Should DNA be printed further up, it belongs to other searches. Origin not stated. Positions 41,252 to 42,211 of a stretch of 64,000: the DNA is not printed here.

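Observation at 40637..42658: TPR / Rossmann-like / class III nucleotidyl cyclase fusion protein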

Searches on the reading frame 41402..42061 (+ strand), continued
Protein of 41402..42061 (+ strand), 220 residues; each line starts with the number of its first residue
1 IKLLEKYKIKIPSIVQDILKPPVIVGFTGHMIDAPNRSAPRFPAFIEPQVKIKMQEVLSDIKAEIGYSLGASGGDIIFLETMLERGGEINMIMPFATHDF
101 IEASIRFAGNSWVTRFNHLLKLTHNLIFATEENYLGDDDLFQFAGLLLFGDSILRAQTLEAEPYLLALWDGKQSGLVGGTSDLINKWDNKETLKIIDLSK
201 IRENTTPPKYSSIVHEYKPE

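Call 87: search_protein_families(library=pfam, proteins=[L048:11283-12308:+, L025:11205-12332:+, L015:3425-4195:+, L046:11360-13249:+, L087:4713-6101:+, L074:1-1458:-, L041:8590-9396:+, L012:8822-11230:+, L080:8858-11176:+, L085:8930-11236:+], max_evalue=0.1)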
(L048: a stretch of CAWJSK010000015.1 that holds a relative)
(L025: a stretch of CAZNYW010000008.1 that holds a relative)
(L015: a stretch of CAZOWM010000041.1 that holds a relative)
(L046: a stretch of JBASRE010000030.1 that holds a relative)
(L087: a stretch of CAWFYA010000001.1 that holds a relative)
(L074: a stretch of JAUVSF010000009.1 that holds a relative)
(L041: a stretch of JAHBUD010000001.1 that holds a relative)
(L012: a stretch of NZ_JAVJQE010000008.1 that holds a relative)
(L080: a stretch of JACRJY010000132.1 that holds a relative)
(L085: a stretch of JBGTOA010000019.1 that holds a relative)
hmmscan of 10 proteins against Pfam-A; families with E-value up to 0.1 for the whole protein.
L048:11283-12308:+ (341 aa): 3 families
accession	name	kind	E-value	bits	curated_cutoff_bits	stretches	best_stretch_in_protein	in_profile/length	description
PF13676.11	TIR_2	-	4.5e-15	56.7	28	1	214-324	2-115/122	TIR domain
PF08937.16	ThsB_TIR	-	8.9e-05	23.3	21.2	1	251-299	48-96/100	Thoeris protein ThsB, TIR-like domain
PF01582.25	TIR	-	0.00089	19.5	21.3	1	214-302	5-100/179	TIR domain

L025:11205-12332:+ (375 aa): 4 families
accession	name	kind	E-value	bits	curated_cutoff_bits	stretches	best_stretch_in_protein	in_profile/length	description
PF13676.11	TIR_2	-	2.9e-14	54.1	28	1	247-356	1-111/122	TIR domain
PF08937.16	ThsB_TIR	-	1.1e-06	29.4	21.2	1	288-336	51-99/100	Thoeris protein ThsB, TIR-like domain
PF07382.16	HC2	-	2.6e-05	24.9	40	2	110-239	5-138/194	Histone H1-like nucleoprotein HC2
PF01582.25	TIR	-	0.009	16.3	21.3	1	261-355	20-118/179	TIR domain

L015:3425-4195:+ (256 aa): 7 families
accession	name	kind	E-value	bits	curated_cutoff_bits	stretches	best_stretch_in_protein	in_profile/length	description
PF13676.11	TIR_2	-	1.2e-16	61.7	28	1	129-239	2-115/122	TIR domain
PF08937.16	ThsB_TIR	-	3.1e-05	24.7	21.2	1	129-215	1-97/100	Thoeris protein ThsB, TIR-like domain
PF07382.16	HC2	-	0.00029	21.4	40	1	6-106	1-100/194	Histone H1-like nucleoprotein HC2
PF01582.25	TIR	-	0.0028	17.9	21.3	1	135-230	13-111/179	TIR domain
PF09731.14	Mitofilin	-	0.014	14.7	27.4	1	14-118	59-170/614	Mitochondrial inner membrane protein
PF18359.7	Tudor_5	-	0.057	13.6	31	0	142-160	27-45/53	Histone methyltransferase Tudor domain 1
PF10428.14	SOG2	-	0.091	12.6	26.9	1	9-126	155-277/475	RAM signalling pathway protein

L046:11360-13249:+ (629 aa): 3 families
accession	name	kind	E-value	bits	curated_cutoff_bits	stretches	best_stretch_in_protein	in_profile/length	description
PF13676.11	TIR_2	-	9.1e-12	46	28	1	24-118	2-77/122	TIR domain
PF08937.16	ThsB_TIR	-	1.7e-07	32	21.2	1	24-115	1-82/100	Thoeris protein ThsB, TIR-like domain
PF01582.25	TIR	-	0.0013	19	21.3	1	61-115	25-79/179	TIR domain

L087:4713-6101:+ (462 aa): 2 families
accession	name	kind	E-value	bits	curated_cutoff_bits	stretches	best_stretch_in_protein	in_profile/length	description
PF13676.11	TIR_2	-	2.4e-16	60.8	28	1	323-438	1-109/122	TIR domain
PF13289.12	SIR2_2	-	8.4e-14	52.3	24.5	1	123-247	2-114/141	SIR2-like domain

L074:1-1458:- (486 aa): 12 families
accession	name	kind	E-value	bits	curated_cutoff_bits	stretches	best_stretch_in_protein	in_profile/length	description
PF00069.31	Pkinase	-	7.4e-56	189.9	31.7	1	195-441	1-252/263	Protein kinase domain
PF07714.23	PK_Tyr_Ser-Thr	-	2.3e-35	122.6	23.1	1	197-448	3-255/258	Protein tyrosine and serine/threonine kinase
PF13676.11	TIR_2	-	4.7e-22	79.2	28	1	6-110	1-109/122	TIR domain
PF03109.22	ABC1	-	1.2e-07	31.6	22.9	1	267-344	142-218/244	ABC1 atypical kinase-like domain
PF01636.29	APH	-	5.4e-07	30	23.2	1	291-341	146-198/239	Phosphotransferase enzyme family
PF01163.29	RIO1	-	0.00015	21.9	22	1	270-344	83-155/187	RIO domain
PF17667.7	Pkinase_fungal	-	0.00027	20.2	24.1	1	294-379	287-378/387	Fungal protein kinase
PF19974.5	TCAD9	-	0.00049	19.8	40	1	297-338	282-322/429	Ternary complex associated domain 9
PF14531.12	Kinase-like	-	0.0018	18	25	1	310-399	162-256/289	Kinase-like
PF06293.20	Kdo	-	0.014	15.3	21.3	1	278-338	103-167/207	Lipopolysaccharide kinase (Kdo/WaaP) family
PF12330.14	Haspin_kinase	-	0.024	14.1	25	1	294-343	206-256/364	Haspin like kinase domain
PF08937.16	ThsB_TIR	-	0.094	13.6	21.2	0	7-89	1-92/100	Thoeris protein ThsB, TIR-like domain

L041:8590-9396:+ (268 aa): 1 family
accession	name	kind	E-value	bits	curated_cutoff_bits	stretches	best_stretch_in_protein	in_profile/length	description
PF19529.4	DUF6057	-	0.0044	16.4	29.8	1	33-205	71-245/569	Family of unknown function (DUF6057)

L012:8822-11230:+ (802 aa): 1 family
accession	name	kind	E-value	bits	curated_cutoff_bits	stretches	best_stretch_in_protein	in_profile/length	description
PF00211.25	Guanylate_cyc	-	2.2e-10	40.8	21.9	1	623-762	10-158/183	Adenylate and Guanylate cyclase catalytic domain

L080:8858-11176:+ (772 aa): 4 families
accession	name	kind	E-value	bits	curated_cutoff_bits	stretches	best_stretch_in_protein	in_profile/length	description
PF02026.21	RyR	-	1.6e-32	112.1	27.4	1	20-105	1-86/91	RyR domain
PF20308.4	TPR-S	-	1.3e-19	71.1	27.6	1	186-284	4-100/102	Tetratricopeptide Repeats-Sensor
PF00211.25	Guanylate_cyc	-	1.3e-11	44.9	21.9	1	600-753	10-167/183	Adenylate and Guanylate cyclase catalytic domain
PF13281.12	MAP3K_TRAF_bd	-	3.9e-05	23.3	24.1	1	195-329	171-308/371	MAP3K TRAFs-binding domain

L085:8930-11236:+ (768 aa): 5 families
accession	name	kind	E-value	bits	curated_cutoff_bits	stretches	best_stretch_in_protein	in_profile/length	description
PF02026.21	RyR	-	2.7e-32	111.3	27.4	1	6-95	1-90/91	RyR domain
PF20308.4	TPR-S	-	1.3e-21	77.5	27.6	1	169-264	11-101/102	Tetratricopeptide Repeats-Sensor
PF13281.12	MAP3K_TRAF_bd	-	1.6e-08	34.4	24.1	1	176-328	173-324/371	MAP3K TRAFs-binding domain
PF00211.25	Guanylate_cyc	-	3.6e-08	33.6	21.9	1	578-747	8-180/183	Adenylate and Guanylate cyclase catalytic domain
PF07719.23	TPR_2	-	0.096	13.3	27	0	304-329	5-30/34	Tetratricopeptide repeat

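Call 88: find_related_loci(query=A4, collection=viral_contigs, flank=6000)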
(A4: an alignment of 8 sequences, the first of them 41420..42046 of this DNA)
Query A4 (209 aa) in viral_contigs; peptide patterns used: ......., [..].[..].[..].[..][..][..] (x = any residue, [..] = any of these).
20 stretches matched a pattern; 1 encode a relative of the query (tblastn E <= 1e-3); 1 distinct loci.
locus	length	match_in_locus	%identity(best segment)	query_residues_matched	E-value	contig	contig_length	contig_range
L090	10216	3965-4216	40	21-99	5e-13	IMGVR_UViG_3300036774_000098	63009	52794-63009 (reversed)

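Call 92: find_homologous_proteins(query=A3, max_evalue=0.001)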
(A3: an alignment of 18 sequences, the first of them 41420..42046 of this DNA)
Query A3 (18 sequences) (209 aa, profile of the alignment): 2633 proteins with E <= 0.001 among 8000 candidates; the best 120 are listed.
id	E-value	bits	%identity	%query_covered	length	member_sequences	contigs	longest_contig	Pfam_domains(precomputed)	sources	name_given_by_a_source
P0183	3.0e-64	234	40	88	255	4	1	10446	-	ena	-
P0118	7.7e-60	220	32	89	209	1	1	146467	-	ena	-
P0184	2.8e-59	218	34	91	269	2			-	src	-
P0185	6.6e-57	210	28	89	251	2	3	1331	-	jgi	jgi:hypothetical protein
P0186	8.3e-57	210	31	98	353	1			-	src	-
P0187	1.1e-56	210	29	84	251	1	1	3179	-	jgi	-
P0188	5.2e-54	201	43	78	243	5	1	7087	-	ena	-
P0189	2.8e-53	198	45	81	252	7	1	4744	-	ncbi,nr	ncbi:MAG: hypothetical protein MUF39_09150, partial [Cyclobacteriaceae bacterium]|nr:hypothetical pr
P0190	5.4e-53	197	34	81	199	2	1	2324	-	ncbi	-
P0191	9.9e-53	197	28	91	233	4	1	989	-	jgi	-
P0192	1.3e-52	196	33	80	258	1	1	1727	-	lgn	-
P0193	1.3e-52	196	32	79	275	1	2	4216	-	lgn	-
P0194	1.3e-51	193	32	81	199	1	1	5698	-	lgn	-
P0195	4.2e-51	191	32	48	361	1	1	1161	-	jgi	jgi:hypothetical protein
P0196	4.7e-51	191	28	84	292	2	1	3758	-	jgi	jgi:hypothetical protein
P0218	2.1e-49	186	30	84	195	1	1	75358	-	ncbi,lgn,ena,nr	ncbi:MAG TPA: hypothetical protein VJ875_09375 [Pyrinomonadaceae bacterium]|nr:hypothetical protein 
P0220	2.1e-49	186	34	85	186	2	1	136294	-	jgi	jgi:hypothetical protein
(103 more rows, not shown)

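Call 93: find_encoding_contigs(protein=P0118, flank=6000, max_places=1)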
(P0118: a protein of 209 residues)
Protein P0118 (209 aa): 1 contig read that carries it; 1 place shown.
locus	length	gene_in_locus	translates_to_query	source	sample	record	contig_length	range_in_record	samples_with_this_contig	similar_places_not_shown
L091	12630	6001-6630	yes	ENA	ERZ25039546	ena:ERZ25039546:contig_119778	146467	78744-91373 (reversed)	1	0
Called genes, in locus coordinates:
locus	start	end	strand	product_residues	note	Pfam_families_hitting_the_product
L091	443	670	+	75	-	-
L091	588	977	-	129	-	-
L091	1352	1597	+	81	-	PF13676:TIR_2 (weak)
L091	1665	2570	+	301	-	-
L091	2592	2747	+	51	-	-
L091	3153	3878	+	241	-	PF03781:FGE-sulfatase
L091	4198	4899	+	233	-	PF05685:Uma2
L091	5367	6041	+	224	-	PF20308:TPR-S (faint)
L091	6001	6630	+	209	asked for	-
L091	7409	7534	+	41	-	-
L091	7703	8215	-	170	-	-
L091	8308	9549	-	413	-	PF07394:DUF1501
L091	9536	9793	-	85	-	-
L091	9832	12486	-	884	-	PF07583:PSCyt2, PF07587:PSD1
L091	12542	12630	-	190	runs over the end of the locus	PF07635:PSCyt1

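Call 94: find_encoding_contigs(protein=P0220, flank=6000, max_places=1)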
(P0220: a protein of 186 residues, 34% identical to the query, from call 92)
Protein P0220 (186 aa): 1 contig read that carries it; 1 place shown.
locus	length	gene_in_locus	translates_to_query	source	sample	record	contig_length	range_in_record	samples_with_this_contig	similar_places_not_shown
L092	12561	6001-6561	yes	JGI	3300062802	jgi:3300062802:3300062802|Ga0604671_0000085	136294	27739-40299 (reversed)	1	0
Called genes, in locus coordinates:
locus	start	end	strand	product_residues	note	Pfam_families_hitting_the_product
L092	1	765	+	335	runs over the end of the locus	PF12706:Lactamase_B_2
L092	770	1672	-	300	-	PF04536:TPM_phosphatase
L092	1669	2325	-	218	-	PF04536:TPM_phosphatase (faint)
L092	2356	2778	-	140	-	PF00472:RF-1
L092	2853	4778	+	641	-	PF07995:GSDH, PF13517:FG-GAP_3 (faint)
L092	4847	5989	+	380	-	PF01734:Patatin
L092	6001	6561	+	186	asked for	-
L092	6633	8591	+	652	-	PF07995:GSDH, PF13517:FG-GAP_3 (faint)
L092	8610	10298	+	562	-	PF07969:Amidohydro_3, PF01979:Amidohydro_1 (faint)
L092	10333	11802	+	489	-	PF04389:Peptidase_M28, PF01546:Peptidase_M20, PF07687:M20_dimer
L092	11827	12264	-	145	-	-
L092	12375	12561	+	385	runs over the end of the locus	PF04311:DUF459 (faint), PF13472:Lipase_GDSL_2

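Call 95: find_encoding_contigs(protein=P0218, flank=6000, max_places=1)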
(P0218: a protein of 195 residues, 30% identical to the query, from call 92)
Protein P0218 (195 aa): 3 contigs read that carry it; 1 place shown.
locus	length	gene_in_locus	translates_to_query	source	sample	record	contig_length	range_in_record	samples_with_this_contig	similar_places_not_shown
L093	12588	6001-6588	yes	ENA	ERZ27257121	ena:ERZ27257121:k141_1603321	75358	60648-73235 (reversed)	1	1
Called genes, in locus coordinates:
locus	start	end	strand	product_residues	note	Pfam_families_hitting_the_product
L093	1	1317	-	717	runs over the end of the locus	PF00149:Metallophos, PF00656:Peptidase_C14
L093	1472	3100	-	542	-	-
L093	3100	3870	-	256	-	-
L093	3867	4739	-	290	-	-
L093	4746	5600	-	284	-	PF06790:UPF0259 (weak)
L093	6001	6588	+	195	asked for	-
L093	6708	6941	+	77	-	-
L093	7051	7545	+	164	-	-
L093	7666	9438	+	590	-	PF07504:FTP (weak), PF01447:Peptidase_M4, PF02868:Peptidase_M4_C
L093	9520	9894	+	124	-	-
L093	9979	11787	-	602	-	PF00654:Voltage_CLC, PF00571:CBS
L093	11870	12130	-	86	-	PF19447:DUF5985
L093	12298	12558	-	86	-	PF19447:DUF5985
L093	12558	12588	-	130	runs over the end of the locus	-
